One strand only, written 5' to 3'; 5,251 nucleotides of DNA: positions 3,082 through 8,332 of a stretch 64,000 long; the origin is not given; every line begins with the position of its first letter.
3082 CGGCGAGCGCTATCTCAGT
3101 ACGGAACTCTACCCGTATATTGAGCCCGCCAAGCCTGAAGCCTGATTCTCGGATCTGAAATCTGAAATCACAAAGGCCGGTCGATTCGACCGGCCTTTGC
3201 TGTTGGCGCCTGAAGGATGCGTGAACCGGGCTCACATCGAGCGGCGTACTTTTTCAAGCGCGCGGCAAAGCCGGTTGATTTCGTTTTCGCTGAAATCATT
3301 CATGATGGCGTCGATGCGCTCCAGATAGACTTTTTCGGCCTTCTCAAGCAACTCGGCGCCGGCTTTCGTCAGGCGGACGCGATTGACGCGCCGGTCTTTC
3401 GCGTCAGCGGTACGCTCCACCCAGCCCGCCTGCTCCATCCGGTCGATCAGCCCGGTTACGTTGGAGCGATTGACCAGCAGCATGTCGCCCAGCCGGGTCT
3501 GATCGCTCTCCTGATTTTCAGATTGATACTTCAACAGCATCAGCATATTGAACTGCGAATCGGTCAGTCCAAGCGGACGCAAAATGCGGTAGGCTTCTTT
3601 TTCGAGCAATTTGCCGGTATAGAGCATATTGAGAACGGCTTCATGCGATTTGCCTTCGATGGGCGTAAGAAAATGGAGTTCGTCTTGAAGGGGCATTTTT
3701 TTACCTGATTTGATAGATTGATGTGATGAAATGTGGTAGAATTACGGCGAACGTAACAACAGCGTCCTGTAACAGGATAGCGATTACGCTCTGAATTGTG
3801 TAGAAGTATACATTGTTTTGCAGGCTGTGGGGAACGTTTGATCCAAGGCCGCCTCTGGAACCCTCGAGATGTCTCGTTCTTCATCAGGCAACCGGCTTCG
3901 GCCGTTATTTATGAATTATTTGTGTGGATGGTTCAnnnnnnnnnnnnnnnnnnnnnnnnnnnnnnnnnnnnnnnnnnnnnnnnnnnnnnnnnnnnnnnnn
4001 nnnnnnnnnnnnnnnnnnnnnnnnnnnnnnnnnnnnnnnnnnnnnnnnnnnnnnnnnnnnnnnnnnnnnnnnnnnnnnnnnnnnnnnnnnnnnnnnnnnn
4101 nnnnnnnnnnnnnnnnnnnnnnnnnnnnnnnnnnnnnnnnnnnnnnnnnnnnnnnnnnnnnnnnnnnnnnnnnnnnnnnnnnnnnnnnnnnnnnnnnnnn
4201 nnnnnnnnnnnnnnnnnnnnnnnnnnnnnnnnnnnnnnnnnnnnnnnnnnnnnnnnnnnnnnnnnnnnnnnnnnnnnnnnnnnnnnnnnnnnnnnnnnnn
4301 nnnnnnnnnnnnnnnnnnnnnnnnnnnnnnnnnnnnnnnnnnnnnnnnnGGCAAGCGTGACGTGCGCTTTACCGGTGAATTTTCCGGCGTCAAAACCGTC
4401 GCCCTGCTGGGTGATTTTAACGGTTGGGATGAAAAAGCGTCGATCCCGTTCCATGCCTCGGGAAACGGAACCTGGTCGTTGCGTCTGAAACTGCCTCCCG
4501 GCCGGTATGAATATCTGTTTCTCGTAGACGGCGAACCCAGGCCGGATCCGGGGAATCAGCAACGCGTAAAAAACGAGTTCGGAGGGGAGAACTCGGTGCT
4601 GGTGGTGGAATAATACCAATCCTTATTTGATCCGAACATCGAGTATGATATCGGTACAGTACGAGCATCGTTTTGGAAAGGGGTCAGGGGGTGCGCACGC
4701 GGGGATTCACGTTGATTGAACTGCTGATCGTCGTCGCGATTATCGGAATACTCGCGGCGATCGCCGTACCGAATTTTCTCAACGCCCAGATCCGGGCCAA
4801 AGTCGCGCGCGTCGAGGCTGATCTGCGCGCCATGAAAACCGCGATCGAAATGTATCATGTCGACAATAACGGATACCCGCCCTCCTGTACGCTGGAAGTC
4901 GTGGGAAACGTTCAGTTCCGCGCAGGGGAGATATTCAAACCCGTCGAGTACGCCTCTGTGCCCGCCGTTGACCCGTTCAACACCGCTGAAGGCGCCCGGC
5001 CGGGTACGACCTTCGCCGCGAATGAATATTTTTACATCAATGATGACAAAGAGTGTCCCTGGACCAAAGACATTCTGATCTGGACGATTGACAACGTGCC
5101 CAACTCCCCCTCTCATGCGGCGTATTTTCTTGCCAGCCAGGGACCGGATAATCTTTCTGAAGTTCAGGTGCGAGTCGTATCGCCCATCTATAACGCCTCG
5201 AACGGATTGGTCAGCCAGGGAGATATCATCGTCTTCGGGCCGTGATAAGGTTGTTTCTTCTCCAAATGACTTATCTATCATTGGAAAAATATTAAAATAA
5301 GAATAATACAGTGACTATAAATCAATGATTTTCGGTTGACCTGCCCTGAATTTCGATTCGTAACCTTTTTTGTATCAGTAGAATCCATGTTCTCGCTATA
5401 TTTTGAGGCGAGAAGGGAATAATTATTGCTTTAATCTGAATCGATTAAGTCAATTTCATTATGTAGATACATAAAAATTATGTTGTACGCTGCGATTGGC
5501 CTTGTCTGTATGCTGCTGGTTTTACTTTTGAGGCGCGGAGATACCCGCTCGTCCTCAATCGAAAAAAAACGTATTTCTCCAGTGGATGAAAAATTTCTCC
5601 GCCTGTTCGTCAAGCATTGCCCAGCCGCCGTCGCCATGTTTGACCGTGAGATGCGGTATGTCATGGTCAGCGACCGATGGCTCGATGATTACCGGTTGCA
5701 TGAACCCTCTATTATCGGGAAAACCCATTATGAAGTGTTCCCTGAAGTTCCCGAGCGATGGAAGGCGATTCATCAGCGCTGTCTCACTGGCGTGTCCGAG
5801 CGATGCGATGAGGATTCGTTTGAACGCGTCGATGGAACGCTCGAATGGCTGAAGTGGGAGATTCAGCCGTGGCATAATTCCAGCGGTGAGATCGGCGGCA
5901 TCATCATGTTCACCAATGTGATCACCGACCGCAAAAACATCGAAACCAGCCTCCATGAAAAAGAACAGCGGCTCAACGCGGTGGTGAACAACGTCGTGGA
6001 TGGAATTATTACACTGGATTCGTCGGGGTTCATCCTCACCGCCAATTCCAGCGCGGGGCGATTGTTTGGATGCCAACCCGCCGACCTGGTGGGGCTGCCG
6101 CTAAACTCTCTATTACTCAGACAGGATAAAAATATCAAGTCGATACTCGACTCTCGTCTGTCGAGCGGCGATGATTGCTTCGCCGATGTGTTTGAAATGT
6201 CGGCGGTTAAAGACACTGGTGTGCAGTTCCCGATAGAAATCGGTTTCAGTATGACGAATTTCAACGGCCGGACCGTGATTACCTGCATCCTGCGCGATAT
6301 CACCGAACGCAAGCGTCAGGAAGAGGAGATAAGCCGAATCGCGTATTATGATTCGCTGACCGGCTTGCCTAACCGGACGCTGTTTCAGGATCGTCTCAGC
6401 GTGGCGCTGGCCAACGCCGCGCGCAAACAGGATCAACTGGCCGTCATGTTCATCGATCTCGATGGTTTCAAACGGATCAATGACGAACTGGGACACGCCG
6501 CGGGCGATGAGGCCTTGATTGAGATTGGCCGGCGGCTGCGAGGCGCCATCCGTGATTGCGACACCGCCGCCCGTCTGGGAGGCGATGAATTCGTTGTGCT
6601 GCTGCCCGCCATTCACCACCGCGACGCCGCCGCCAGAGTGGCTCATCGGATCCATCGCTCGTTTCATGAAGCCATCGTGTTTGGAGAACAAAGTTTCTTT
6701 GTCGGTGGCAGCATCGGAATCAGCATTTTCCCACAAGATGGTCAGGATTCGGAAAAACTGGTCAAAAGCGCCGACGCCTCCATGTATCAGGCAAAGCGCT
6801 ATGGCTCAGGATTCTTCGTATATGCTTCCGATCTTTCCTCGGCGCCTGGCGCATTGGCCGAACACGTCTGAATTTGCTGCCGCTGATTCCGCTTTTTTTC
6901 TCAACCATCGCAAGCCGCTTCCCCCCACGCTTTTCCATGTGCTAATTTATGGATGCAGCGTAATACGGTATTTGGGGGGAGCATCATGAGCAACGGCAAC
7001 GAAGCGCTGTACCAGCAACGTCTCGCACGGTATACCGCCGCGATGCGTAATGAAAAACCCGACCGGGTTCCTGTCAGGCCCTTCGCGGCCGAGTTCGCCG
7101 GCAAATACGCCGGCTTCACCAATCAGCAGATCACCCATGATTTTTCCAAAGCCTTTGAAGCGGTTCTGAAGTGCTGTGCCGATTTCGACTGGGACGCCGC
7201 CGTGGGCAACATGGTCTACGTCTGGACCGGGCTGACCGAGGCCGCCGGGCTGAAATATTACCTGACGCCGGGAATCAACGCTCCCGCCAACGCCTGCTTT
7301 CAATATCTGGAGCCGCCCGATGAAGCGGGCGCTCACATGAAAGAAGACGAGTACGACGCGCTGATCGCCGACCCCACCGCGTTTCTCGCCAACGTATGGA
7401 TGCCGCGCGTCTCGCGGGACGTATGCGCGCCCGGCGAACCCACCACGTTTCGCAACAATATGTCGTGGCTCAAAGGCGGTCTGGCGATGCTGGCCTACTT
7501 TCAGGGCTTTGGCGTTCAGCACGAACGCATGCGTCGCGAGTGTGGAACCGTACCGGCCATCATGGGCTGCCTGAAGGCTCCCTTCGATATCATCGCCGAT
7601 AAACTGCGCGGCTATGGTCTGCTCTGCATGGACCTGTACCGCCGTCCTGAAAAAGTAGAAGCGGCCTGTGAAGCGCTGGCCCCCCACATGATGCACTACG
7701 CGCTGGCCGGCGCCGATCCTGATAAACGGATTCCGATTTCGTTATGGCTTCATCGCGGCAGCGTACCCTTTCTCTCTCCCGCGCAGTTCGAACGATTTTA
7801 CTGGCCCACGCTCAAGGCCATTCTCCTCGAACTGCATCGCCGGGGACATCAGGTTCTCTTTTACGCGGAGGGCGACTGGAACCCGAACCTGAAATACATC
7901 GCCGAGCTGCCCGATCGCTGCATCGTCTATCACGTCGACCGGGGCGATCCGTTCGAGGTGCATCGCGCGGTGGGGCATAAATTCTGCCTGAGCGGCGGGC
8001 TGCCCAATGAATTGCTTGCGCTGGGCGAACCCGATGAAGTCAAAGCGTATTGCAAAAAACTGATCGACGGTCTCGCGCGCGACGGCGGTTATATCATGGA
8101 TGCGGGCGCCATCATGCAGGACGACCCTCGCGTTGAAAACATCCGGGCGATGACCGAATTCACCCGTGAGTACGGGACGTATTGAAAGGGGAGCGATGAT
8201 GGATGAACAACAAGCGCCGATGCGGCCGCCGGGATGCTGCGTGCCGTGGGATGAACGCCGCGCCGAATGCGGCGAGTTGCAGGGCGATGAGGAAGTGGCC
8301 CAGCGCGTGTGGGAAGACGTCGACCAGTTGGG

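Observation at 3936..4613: Bactofilin fused to a glycogen-binding CBM48/AMPK-beta-like domain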

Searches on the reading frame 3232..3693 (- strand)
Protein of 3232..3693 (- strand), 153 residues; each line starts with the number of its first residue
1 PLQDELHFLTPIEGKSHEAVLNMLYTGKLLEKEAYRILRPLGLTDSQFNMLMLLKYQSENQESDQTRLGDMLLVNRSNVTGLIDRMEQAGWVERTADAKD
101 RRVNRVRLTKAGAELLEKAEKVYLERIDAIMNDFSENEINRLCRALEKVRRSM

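Call 50: search_protein_families(library=pfam, proteins=[window:3232-3693:-], max_evalue=0.001)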
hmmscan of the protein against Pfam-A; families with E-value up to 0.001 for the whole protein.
window:3232-3693:- (153 aa): 5 families
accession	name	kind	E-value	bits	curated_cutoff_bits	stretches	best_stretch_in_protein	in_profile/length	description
PF01047.28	MarR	-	1e-12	48.2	24.6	1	43-103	1-58/59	MarR family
PF12802.13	MarR_2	-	1.3e-12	48.1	27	1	41-102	1-60/61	MarR family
PF13463.12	HTH_27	-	6.4e-07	30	22.2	1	59-112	15-68/68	Winged helix DNA-binding domain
PF22381.2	Staph_reg_Sar_Rot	-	6.9e-07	29.7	27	1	38-117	7-83/85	Transcriptional regulator SarA/Rot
PF13601.12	HTH_34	-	0.00015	22.3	27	1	51-118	3-71/80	Winged helix DNA-binding domain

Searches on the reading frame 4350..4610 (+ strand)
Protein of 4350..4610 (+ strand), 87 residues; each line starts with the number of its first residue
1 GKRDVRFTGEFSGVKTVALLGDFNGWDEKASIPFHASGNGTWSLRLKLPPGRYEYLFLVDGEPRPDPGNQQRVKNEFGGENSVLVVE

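Call 39: search_solved_structures(query=window:4350-4610:+, max_evalue=0.01, show_alignments=5)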
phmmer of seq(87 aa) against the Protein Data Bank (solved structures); distinct sequences matched with E-value up to 0.01: 20.
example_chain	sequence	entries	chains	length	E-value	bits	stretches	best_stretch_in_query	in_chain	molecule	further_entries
5ot1_A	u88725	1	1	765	4.2e-07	33.4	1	12-66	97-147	Pullulanase type II, GH13 family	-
4yef_A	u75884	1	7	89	5.4e-06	29.8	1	12-86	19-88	5'-AMP-activated protein kinase subunit beta-1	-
1z0n_A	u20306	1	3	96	6.8e-06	29.5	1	12-86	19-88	5'-AMP-activated protein kinase, beta-1 subunit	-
1z0m_A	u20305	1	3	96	6.9e-06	29.5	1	12-86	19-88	5'-AMP-activated protein kinase, beta-1 subunit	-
4y0g_A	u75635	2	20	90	1.8e-05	28.2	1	12-84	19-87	5'-AMP-activated protein kinase subunit beta-2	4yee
2f15_A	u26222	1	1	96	2.1e-05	27.9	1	12-84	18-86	5'-AMP-activated protein kinase, beta-2 subunit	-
2lu3_A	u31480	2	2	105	2.7e-05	27.6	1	12-84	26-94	5'-AMP-activated protein kinase subunit beta-2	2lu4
6e4t_B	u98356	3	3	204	3.4e-05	27.3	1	12-86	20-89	5'-AMP-activated protein kinase subunit beta-1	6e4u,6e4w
3nme_A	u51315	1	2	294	4.8e-05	26.8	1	5-64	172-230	SEX4 glucan phosphatase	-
4cfe_B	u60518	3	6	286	5.3e-05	26.6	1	12-86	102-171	5'-AMP-ACTIVATED PROTEIN KINASE SUBUNIT BETA-1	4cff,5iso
4zhx_B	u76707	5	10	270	5.4e-05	26.6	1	12-86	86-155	5'-AMP-activated protein kinase subunit beta-1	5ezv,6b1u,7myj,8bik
4pyh_A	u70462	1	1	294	6e-05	26.5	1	5-64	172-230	Phosphoglucan phosphatase DSP4, chloroplastic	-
4rer_B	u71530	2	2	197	9.2e-05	25.9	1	13-84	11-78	5'-AMP-activated protein kinase subunit beta-2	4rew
5t5t_B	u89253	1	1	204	9.3e-05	25.9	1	12-86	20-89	5'-AMP-activated protein kinase subunit beta-1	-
4aef_A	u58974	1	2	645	9.6e-05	25.8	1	17-72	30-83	NEOPULLULANASE (ALPHA-AMYLASE II)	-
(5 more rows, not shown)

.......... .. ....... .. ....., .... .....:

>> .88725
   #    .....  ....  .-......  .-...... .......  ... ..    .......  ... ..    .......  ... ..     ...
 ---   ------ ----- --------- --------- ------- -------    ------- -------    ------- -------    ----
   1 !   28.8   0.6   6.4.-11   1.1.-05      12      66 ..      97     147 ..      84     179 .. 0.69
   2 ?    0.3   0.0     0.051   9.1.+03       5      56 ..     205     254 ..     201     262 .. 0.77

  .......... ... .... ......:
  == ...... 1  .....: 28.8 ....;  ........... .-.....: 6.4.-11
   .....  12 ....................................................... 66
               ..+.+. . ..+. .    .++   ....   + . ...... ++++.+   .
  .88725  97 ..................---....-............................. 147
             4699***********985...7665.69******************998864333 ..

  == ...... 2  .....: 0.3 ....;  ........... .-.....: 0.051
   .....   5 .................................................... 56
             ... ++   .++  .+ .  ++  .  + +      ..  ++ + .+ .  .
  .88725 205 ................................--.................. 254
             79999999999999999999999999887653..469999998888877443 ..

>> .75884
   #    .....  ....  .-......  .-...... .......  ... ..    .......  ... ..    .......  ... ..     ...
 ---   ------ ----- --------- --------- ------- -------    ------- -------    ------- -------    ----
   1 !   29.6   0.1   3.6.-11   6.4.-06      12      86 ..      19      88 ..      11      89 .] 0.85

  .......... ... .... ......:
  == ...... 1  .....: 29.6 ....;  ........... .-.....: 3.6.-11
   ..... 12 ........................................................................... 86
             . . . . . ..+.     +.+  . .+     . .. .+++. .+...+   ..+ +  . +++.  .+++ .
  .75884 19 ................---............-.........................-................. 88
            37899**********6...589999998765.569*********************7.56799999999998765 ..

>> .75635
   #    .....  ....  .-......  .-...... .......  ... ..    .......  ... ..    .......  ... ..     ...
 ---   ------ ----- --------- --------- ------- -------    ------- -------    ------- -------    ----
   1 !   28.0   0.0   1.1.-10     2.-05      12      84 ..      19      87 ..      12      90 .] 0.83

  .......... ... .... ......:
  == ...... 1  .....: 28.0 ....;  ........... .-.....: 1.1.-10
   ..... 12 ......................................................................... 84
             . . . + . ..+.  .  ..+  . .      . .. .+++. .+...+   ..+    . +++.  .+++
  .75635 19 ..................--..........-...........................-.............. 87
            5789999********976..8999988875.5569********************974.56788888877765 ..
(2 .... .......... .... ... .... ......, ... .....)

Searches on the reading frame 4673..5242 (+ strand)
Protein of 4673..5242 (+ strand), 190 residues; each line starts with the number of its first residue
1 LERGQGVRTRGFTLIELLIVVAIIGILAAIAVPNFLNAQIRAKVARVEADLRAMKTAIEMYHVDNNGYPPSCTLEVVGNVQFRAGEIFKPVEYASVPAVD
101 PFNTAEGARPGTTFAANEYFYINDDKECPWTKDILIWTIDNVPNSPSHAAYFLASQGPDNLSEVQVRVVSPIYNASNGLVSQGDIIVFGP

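Call 50: search_protein_families(library=pfam, proteins=[window:4673-5242:+], max_evalue=0.001)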
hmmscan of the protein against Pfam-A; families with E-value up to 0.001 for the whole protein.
window:4673-5242:+ (190 aa): 2 families
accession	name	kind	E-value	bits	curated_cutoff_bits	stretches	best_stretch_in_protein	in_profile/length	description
PF07963.17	N_methyl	-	2e-08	33.9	21.2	1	8-32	3-27/27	Prokaryotic N-terminal methylation motif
PF08334.16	T2SSG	-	0.00054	20.4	21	0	35-76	2-44/108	Type II secretion system (T2SS), protein G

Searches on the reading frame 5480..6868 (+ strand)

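Call 50: search_protein_families(library=pfam, proteins=[window:5480-6868:+], max_evalue=0.001)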
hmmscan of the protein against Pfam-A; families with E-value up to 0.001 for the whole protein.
window:5480-6868:+ (463 aa): 5 families
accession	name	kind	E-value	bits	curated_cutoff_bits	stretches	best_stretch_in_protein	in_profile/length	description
PF00990.26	GGDEF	-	1.5e-49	168.3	23.8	1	288-442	1-158/161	Diguanylate cyclase, GGDEF domain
PF08448.16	PAS_4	-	2.8e-21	76.3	23.1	2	45-152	2-109/110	PAS fold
PF13426.13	PAS_9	-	2.2e-14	54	27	1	174-276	2-103/103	PAS domain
PF00989.32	PAS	-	9e-13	48.7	22.6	1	164-235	2-74/113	PAS fold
PF13188.13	PAS_8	-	1.6e-08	34.5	21.8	1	163-211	1-45/65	PAS domain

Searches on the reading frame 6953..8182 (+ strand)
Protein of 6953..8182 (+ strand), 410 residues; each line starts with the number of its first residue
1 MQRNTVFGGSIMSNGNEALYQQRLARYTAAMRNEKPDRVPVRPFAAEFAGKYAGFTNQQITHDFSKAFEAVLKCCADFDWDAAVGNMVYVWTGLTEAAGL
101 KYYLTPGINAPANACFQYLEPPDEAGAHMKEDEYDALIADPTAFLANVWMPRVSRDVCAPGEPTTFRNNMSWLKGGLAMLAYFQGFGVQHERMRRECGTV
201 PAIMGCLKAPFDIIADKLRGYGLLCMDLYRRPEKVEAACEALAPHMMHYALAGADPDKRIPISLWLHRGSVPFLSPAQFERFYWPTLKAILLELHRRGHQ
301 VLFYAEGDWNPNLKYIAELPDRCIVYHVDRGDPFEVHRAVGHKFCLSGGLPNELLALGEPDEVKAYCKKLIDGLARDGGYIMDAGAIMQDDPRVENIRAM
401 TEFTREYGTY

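Call 50: search_protein_families(library=pfam, proteins=[window:6953-8182:+], max_evalue=0.001)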
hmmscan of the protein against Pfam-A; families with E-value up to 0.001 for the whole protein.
window:6953-8182:+ (410 aa): 1 family
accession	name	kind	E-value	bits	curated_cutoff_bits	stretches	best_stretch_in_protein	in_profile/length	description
PF01208.23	URO-D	-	1.1e-28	100.7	23.9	2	192-407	128-346/346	Uroporphyrinogen decarboxylase (URO-D)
